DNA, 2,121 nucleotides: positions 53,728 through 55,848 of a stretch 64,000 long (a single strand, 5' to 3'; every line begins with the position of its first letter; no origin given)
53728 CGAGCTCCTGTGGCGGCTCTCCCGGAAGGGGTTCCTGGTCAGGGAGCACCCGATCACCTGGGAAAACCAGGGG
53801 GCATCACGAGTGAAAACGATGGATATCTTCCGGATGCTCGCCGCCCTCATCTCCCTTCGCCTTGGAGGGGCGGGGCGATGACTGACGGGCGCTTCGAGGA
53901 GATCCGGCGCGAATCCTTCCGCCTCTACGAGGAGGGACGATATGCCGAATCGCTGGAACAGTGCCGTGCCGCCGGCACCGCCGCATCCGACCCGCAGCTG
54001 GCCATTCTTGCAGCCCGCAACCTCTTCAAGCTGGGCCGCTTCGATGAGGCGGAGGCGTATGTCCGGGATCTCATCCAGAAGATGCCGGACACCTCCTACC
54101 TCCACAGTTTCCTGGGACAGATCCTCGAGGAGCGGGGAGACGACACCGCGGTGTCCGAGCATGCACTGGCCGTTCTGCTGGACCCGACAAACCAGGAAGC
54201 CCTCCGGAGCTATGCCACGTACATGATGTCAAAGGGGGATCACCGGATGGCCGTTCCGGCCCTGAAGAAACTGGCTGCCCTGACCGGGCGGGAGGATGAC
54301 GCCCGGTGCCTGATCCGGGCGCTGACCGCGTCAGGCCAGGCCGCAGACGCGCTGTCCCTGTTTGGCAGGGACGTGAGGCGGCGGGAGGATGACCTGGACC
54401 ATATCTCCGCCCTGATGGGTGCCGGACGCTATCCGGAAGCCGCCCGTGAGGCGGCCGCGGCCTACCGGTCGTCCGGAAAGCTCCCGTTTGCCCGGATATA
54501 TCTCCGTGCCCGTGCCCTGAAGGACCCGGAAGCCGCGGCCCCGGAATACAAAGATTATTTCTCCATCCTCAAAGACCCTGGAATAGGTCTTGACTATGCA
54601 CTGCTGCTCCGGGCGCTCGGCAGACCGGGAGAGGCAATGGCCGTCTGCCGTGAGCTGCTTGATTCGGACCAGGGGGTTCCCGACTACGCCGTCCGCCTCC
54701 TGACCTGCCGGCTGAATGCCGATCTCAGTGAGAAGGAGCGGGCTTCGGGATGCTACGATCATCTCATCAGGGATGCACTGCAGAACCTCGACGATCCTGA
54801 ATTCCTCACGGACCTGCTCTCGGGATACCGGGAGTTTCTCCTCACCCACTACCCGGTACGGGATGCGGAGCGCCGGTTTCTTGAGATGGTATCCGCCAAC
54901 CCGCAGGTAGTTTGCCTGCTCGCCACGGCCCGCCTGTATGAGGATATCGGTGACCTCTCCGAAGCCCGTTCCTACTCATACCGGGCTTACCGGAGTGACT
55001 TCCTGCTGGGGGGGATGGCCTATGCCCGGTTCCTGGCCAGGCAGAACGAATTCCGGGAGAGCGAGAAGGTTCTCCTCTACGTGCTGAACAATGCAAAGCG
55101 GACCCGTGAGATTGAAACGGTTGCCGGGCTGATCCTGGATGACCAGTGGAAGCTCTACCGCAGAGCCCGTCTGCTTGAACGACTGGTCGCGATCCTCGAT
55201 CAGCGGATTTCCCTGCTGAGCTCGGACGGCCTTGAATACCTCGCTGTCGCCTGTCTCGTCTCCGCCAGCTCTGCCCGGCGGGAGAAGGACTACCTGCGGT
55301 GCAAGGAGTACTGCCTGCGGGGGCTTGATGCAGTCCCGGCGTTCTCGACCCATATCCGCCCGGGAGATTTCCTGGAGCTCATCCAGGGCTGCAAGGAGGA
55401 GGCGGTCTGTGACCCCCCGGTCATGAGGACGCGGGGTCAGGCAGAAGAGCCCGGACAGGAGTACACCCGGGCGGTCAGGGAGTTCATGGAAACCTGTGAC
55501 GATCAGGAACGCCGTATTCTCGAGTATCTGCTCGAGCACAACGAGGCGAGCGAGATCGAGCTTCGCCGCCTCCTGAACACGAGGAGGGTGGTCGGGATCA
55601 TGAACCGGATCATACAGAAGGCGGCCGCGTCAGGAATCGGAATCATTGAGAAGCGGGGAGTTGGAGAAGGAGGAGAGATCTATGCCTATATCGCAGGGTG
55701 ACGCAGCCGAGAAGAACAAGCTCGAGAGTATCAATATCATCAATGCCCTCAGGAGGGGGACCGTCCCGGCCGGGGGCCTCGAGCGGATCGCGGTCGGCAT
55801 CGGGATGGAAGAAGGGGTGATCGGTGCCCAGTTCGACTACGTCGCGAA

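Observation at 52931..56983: Translationally coupled GT2 / TPR-wHTH / DUF2791-like P-loop ATPase operon: candidate uncharacterised split NTPase-sensor module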

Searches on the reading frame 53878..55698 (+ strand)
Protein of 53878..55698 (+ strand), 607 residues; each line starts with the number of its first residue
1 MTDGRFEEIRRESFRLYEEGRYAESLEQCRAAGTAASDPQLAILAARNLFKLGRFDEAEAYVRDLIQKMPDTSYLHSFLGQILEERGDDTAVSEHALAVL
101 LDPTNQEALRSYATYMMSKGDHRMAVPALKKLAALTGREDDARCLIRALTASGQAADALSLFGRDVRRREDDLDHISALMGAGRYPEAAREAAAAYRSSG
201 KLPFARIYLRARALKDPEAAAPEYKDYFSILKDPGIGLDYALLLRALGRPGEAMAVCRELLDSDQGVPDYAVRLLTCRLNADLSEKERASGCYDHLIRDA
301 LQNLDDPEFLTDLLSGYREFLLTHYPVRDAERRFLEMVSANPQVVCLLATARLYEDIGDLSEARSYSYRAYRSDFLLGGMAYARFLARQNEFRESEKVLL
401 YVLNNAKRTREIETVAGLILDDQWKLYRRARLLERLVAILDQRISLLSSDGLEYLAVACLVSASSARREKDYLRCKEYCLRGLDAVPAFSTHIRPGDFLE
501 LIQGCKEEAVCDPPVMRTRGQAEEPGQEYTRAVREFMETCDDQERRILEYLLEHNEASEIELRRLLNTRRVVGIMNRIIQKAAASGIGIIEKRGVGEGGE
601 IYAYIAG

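Call 6: search_protein_families(library=pfam, proteins=[window:53878-55698:+], max_evalue=0.01)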
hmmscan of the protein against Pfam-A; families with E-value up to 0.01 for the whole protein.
window:53878-55698:+ (607 aa): 12 families
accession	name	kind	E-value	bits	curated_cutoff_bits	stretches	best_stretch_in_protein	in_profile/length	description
PF14559.12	TPR_19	-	2.3e-14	53.9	25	1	16-82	1-68/68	Tetratricopeptide repeat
PF13432.12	TPR_16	-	3.2e-07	31.1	32.7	1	45-90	3-48/65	Tetratricopeptide repeat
PF13428.12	TPR_14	-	6.2e-07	29.9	23.5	0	238-274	5-41/44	Tetratricopeptide repeat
PF12895.13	ANAPC3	-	2.1e-05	25.1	27.2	1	16-62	33-79/82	Anaphase-promoting complex, cyclosome, subunit 3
PF07719.23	TPR_2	-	6.1e-05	23.3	27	0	44-71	6-33/34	Tetratricopeptide repeat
PF13181.12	TPR_8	-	0.00016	22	25.7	0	45-66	7-28/34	Tetratricopeptide repeat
PF22860.2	DUF7017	-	0.00029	21.3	27.5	0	46-132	8-97/141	Domain of unknown function (DUF7017)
PF03704.23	BTAD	-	0.00039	21.3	22.1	1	99-174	55-131/146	Bacterial transcriptional activator domain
PF07721.20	TPR_4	-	0.0006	20.6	27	0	39-60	1-22/26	Tetratricopeptide repeat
PF12569.14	NatA_aux_su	-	0.0014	18.1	33.3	0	17-87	15-86/515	N-terminal acetyltransferase A, auxiliary subunit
PF20308.4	TPR-S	-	0.0025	18.8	27.6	0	105-198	17-84/102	Tetratricopeptide Repeats-Sensor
PF23914.1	TPR_CcmH_CycH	-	0.0069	16.7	42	0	67-140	44-118/158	Cytochrome c-type biogenesis protein H TPR domain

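Call 7: search_protein_families(library=ncbifam, proteins=[window:53878-55698:+], max_evalue=0.01)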
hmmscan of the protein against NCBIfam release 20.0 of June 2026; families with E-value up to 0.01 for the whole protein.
window:53878-55698:+ (607 aa): 7 families
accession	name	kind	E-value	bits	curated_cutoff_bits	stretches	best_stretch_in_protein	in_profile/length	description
TIGR02917.1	PEP_TPR_lipo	equivalog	7e-09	34.1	312.2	1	40-166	330-560/899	XrtA/PEP-CTERM system TPR-repeat protein PrsT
NF040959.1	MamA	equivalog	1.8e-07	30.8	200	1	38-134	104-201/204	magnetosome protein MamA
NF052415.1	T3SS_chap_SctY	equivalog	2.6e-05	24.7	70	0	18-67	52-105/106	type III secretion apparatus assembly chaperone SctY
TIGR03939.1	PGA_TPR_OMP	equivalog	0.0015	16.9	366.65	1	26-303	76-343/800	poly-beta-1,6 N-acetyl-D-glucosamine export porin PgaA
TIGR02552.1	LcrH_SycD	equivalog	0.0047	16.6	104.8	0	46-140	25-120/136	SycD/LcrH family type III secretion system chaperone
NF008520.0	PRK11447.1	equivalog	0.0049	14.7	858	0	97-218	262-384/1157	cellulose synthase complex outer membrane protein BcsC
TIGR00540.1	TPR_hemY_coli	hypoth_equivalog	0.0089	14.8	142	1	37-162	259-382/385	heme biosynthesis-associated TPR protein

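Call 8: search_protein_families(library=padloc, proteins=[window:53878-55698:+], max_evalue=0.01)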
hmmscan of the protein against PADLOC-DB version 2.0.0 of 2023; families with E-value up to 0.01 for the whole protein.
window:53878-55698:+ (607 aa): 0 families

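Call 10: find_homologous_proteins(query=window:53878-55698:+, max_evalue=0.001)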
Query window:53878-55698:+ (607 aa): 66 proteins with E <= 0.001 among 8000 candidates.
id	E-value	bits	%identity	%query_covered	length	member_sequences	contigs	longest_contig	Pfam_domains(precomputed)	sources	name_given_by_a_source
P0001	0.0e+0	1333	100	100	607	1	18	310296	PF14559.13,PF13432.13,PF13428.13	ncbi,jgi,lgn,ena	jgi:tetratricopeptide (TPR) repeat protein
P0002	0.0e+0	1244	93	100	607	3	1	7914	PF14559.13,PF13432.13,PF13428.13,PF13181.13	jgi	jgi:tetratricopeptide (TPR) repeat protein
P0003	0.0e+0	1172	88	100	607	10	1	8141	PF14559.13,PF23914.2,PF12895.14,PF13432.13,PF13428.13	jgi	jgi:tetratricopeptide (TPR) repeat protein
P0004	0.0e+0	1115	83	100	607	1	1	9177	PF14559.13,PF12895.14,PF13428.13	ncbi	-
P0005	0.0e+0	1079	82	100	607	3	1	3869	PF14559.13,PF13428.13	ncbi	-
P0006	0.0e+0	1046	78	100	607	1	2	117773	PF14559.13,PF13428.13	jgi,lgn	jgi:tetratricopeptide (TPR) repeat protein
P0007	2.7e-298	1009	76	100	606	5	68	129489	PF14559.13,PF12895.14,PF13432.13,PF13428.13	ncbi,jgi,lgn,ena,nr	ncbi:MAG TPA: hypothetical protein PLN56_02830 [Methanoregulaceae archaeon]|nr:hypothetical protein 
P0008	2.3e-266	903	68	100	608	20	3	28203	PF14559.13,PF23914.2,PF12895.14,PF13432.13,PF13428.13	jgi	jgi:tetratricopeptide (TPR) repeat protein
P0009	1.4e-264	897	67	100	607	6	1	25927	PF14559.13,PF12895.14,PF13176.13,PF13432.13,PF13428.13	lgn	-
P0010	2.6e-257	873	74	89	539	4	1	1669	-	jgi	-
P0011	1.3e-246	838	81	79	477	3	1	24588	PF14559.13,PF12895.14,PF13428.13,PF13181.13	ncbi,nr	ncbi:MAG: tetratricopeptide repeat protein, partial [Methanomicrobiales archaeon]|nr:tetratricopepti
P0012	1.4e-241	821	61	100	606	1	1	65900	PF14559.13,PF12895.14,PF13429.13,PF13181.13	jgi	jgi:tetratricopeptide (TPR) repeat protein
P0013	2.2e-239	814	62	100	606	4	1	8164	PF14559.13,PF12895.14,PF13428.13,PF13429.13,PF13181.13,PF07719.24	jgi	jgi:tetratricopeptide (TPR) repeat protein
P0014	2.4e-239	814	62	100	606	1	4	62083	PF07721.21,PF14559.13,PF12895.14,PF13432.13,PF13428.13,PF13429.13,PF07719.24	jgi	jgi:tetratricopeptide (TPR) repeat protein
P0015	4.8e-238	810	62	99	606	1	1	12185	PF14559.13,PF12895.14,PF13432.13,PF13429.13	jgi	jgi:tetratricopeptide (TPR) repeat protein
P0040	5.3e-156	539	45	98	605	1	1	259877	PF03704.24,PF13431.13,PF23914.2,PF13428.13,PF14559.13,PF00515.35,PF12895.14,PF13424.13,PF13432.13,PF13181.13,PF07719.24,PF13174.13,PF20308.5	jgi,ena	-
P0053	3.1e-115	404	40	100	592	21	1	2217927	PF14559.13,PF13432.13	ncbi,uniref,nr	ncbi:tetratricopeptide repeat protein [Methanofollis tationis]|uniref:Tetratricopeptide repeat prote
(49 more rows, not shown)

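Call 13: find_encoding_contigs(protein=P0053, flank=8000, max_places=2)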
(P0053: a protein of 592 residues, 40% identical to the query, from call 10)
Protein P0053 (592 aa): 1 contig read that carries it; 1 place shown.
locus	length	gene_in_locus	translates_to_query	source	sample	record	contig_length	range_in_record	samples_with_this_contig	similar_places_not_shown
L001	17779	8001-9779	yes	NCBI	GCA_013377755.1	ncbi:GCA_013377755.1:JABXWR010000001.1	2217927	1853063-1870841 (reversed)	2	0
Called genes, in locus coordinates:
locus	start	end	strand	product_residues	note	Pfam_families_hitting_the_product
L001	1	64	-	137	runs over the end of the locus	PF13622:4HBT_3 (weak), PF03061:4HBT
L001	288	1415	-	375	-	PF00872:Transposase_mut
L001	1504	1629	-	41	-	-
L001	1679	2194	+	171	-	PF01965:DJ-1_PfpI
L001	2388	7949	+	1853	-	PF00989:PAS, PF08448:PAS_4, PF13426:PAS_9, PF08447:PAS_3, PF13426:PAS_9, PF00989:PAS, PF08447:PAS_3, PF08448:PAS_4, +7 more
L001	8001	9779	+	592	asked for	PF13432:TPR_16 (faint), PF14559:TPR_19 (faint)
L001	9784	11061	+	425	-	PF10923:BrxC_BrxD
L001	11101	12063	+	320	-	PF01336:tRNA_anti-codon, PF01966:HD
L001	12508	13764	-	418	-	PF00815:Histidinol_dh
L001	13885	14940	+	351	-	PF01547:SBP_bac_1, PF13531:SBP_bac_11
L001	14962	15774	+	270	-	PF00528:BPD_transp_1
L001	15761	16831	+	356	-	PF00005:ABC_tran, PF13304:AAA_21 (faint), PF03459:TOBE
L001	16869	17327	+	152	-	PF00708:Acylphosphatase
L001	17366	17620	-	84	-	PF04193:PQ-loop (weak), PF03083:MtN3_slv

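Call 14: find_encoding_contigs(protein=P0040, flank=8000, max_places=2)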
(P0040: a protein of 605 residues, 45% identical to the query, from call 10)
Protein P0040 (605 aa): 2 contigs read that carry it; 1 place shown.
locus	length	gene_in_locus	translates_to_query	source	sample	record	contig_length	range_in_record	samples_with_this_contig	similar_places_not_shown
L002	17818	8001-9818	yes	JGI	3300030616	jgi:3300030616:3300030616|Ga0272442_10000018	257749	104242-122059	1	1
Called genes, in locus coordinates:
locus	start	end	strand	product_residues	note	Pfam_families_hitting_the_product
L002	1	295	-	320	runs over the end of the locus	PF17835:NOG1_N, PF01926:MMR_HSR1, PF02421:FeoB_N, PF06858:NOG1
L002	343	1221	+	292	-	PF02082:Rrf2 (weak), PF03444:WHD_HrcA, PF08279:HTH_11 (faint), PF00571:CBS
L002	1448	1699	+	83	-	PF05239:PRC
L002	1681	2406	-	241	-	PF08282:Hydrolase_3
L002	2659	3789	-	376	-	PF00202:Aminotran_3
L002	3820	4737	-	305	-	PF02540:NAD_synthase (weak), PF03054:tRNA_Me_trans (faint), PF00958:GMP_synt_C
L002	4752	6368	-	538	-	PF01656:CbiA (weak), PF06418:CTP_synth_N, PF00117:GATase, PF07722:Peptidase_C26 (weak)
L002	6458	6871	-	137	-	PF03061:4HBT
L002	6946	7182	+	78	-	-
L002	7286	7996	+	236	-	PF00535:Glycos_transf_2, PF13641:Glyco_tranf_2_3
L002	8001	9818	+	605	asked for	PF03704:BTAD (faint), PF12895:ANAPC3 (faint), PF13428:TPR_14 (faint), PF14559:TPR_19 (faint), PF13424:TPR_12 (faint), PF20308:TPR-S (faint), PF23914:TPR_CcmH_CycH (faint), PF00515:TPR_1 (faint), +5 more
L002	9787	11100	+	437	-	PF10923:BrxC_BrxD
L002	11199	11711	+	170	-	-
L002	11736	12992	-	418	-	PF00815:Histidinol_dh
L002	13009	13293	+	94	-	-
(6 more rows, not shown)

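Call 15: find_encoding_contigs(protein=P0001, flank=10000, max_places=3)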
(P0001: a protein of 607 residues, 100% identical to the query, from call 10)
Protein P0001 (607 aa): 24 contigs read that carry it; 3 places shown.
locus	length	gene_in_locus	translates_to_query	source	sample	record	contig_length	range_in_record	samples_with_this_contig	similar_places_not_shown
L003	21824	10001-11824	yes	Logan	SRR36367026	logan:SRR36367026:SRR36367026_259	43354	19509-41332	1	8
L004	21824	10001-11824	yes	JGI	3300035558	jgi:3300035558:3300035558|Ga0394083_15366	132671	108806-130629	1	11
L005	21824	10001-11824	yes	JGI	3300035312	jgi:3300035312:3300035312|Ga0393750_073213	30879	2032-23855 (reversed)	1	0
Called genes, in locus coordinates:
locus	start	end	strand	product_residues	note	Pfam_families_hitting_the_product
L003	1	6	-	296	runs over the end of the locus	PF06550:SPP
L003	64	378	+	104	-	PF27291:AF_1457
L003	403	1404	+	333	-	PF00752:XPG_N, PF00867:XPG_I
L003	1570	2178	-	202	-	PF01066:CDP-OH_P_transf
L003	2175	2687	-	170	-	PF13238:AAA_18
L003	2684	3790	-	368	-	PF00155:Aminotran_1_2, PF04864:Alliinase_C (faint)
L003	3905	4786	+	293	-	PF00746:Gram_pos_anchor (weak)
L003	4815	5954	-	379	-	PF00202:Aminotran_3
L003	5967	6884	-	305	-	PF02540:NAD_synthase, PF03054:tRNA_Me_trans (faint), PF00958:GMP_synt_C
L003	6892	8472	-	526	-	PF06418:CTP_synth_N, PF07722:Peptidase_C26 (faint), PF00117:GATase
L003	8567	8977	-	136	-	PF03061:4HBT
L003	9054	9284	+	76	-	-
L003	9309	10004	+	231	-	PF00535:Glycos_transf_2, PF13641:Glyco_tranf_2_3 (weak)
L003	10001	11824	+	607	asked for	PF13428:TPR_14 (faint), PF13432:TPR_16 (faint), PF14559:TPR_19 (weak)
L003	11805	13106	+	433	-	PF10923:BrxC_BrxD, PF13191:AAA_16 (weak)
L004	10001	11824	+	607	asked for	PF13428:TPR_14 (faint), PF13432:TPR_16 (faint), PF14559:TPR_19 (weak)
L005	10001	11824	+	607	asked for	PF13428:TPR_14 (faint), PF13432:TPR_16 (faint), PF14559:TPR_19 (weak)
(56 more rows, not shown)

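Call 32: predict_structure(protein=window:53878-55698:+)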
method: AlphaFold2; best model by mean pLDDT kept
length: 607 residues; sequences in the alignment: 1
mean_pLDDT: 62.0   pTM: 0.35
mean pLDDT of the five models: 62.0, 58.5, 56.5, 51.7, 49.1
residues with pLDDT >= 90: 27; 70-90: 195; 50-70: 224; < 50: 161
segments of 3 or more residues with pLDDT < 50: 89-92, 165-172, 178-183, 188-195, 197-201, 341-343, 345-374, 423-428, 465-468, 484-531, 555-565, 586-607
pLDDT, mean of each block of 10 residues (from residue 1): 68 89 90 66 86 85 75 64 62 51 72 73 79 77 74 63 47 49 49 47 64 79 84 82 91 90 67 86 84 81 62 74 70 63 49 37 34 47 56 61 63 63 47 67 67 63 51 56 44 39 35 24 34 64 71 46 49 58 48 27 29
secondary structure, 60 per line:
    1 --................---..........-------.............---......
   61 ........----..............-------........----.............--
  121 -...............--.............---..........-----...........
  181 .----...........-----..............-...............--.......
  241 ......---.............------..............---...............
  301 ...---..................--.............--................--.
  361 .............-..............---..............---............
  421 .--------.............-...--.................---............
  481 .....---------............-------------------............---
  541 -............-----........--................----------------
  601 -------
elements in order: H3-18 H22-31 H39-51 H55-68 H73-86 H94-101 H106-118 H122-136 H139-151 H155-164 H170-181 H186-196 H202-215 H217-231 H234-246 H250-262 H269-282 H286-303 H307-324 H327-339 H342-357 H360-373 H375-388 H392-405 H409-421 H430-442 H449-465 H469-485 H495-506 H526-537 H542-553 H559-566 H569-584

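Call 51: predict_structure(alignment_id=A3)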
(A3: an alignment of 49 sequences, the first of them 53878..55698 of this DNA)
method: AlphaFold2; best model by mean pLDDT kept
length: 607 residues; sequences in the alignment: 49
mean_pLDDT: 90.4   pTM: 0.76
mean pLDDT of the five models: 90.4, 89.6, 89.3, 89.1, 88.9
residues with pLDDT >= 90: 456; 70-90: 121; 50-70: 19; < 50: 11
segments of 3 or more residues with pLDDT < 50: 519-527
pLDDT, mean of each block of 10 residues (from residue 1): 69 92 92 71 93 94 90 94 92 94 95 94 95 94 96 94 86 95 97 95 96 97 96 93 97 95 71 94 94 94 85 96 96 90 91 96 97 96 95 96 94 95 88 95 92 96 94 93 90 91 90 68 49 81 91 89 91 91 84 85 79
secondary structure, 60 per line:
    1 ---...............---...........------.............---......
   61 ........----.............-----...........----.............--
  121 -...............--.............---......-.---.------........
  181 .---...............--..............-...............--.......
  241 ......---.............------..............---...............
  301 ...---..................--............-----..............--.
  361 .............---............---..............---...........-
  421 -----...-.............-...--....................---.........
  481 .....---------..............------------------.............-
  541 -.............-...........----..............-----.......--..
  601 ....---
elements in order: H4-18 H22-32 H39-51 H55-68 H73-85 H91-101 H106-118 H122-136 H139-151 H155-160 H173-181 H185-199 H202-215 H217-231 H234-246 H250-262 H269-282 H286-303 H307-324 H327-338 H344-357 H360-373 H377-388 H392-405 H409-419 H430-442 H449-468 H472-485 H495-508 H527-539 H542-554 E556-558 H559-566 H571-584 E590-596 E599-604

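Call 55: fold_search(model_id=the predicted structure, library=pdb)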
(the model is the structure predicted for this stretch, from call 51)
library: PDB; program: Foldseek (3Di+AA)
matches with E <= 10: 1698; with E <= 0.001: 336
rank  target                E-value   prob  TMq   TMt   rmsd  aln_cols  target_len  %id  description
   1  9hvq_Q                3.5e-11  1.00  0.25  0.19  35.8       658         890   12  Structure of the transcribing Pol II-DSIF-PAF-SPT6-RECQL5 complex (released 2025-07-16)
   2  1w3b_A                8.1e-10  1.00  0.32  0.45  14.2       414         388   14  The superhelical TPR domain of O-linked GlcNAc transferase reveals structural similarities to importin alpha. (released 2004-09-09)
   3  7yeh_A                9.5e-10  1.00  0.29  0.20  22.8       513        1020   15  Cryo-EM structure of human OGT-OGA complex (released 2023-07-12)
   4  5nnr_A                1.4e-09  1.00  0.34  0.31  17.4       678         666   15  Structure of Naa15/Naa10 bound to HypK-THB (released 2017-06-14)
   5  9rtt_Q                1.5e-09  1.00  0.26  0.19  33.3       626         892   12  Activated Elongation Complex with IWS1 and ELOF1 (released 2025-09-03)
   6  5nnp_A                4.9e-09  1.00  0.33  0.30  23.1       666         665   14  Structure of Naa15/Naa10 bound to HypK-THB (released 2017-06-14)
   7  5nnr_D                7.5e-09  1.00  0.27  0.26  14.6       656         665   14  Structure of Naa15/Naa10 bound to HypK-THB (released 2017-06-14)
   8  4hnx_A                1.4e-08  1.00  0.25  0.23  20.9       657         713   15  The NatA Acetyltransferase Complex Bound To ppGpp (released 2014-03-26)
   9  4buj_F                1.5e-08  1.00  0.25  0.13  41.5       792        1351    9  Crystal structure of the S. cerevisiae Ski2-3-8 complex (released 2013-08-28)
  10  5nnp_E                1.9e-08  1.00  0.33  0.31  23.7       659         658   14  Structure of Naa15/Naa10 bound to HypK-THB (released 2017-06-14)
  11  8dtg_A                2.2e-08  1.00  0.24  0.19  27.9       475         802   12  Cryo-EM structure of Arabidopsis SPY alternative conformation 1 (released 2023-03-08)
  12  7yea_A                2.3e-08  1.00  0.35  0.23  30.7       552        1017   16  Human O-GlcNAc transferase Dimer (released 2023-07-12)
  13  6af0_A                2.7e-08  1.00  0.22  0.16  37.1       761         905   12  Structure of Ctr9, Paf1 and Cdc73 ternary complex from Myceliophthora thermophila (released 2018-09-19)
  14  8fgw_D                2.9e-08  1.00  0.28  0.16  30.8       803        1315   12  Human IFT-A complex structures provide molecular insights into ciliary transport (released 2023-02-22)
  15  7qdr_B                2.9e-08  1.00  0.27  0.15  29.6       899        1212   12  Apo human SKI complex in the closed state (released 2022-02-02)
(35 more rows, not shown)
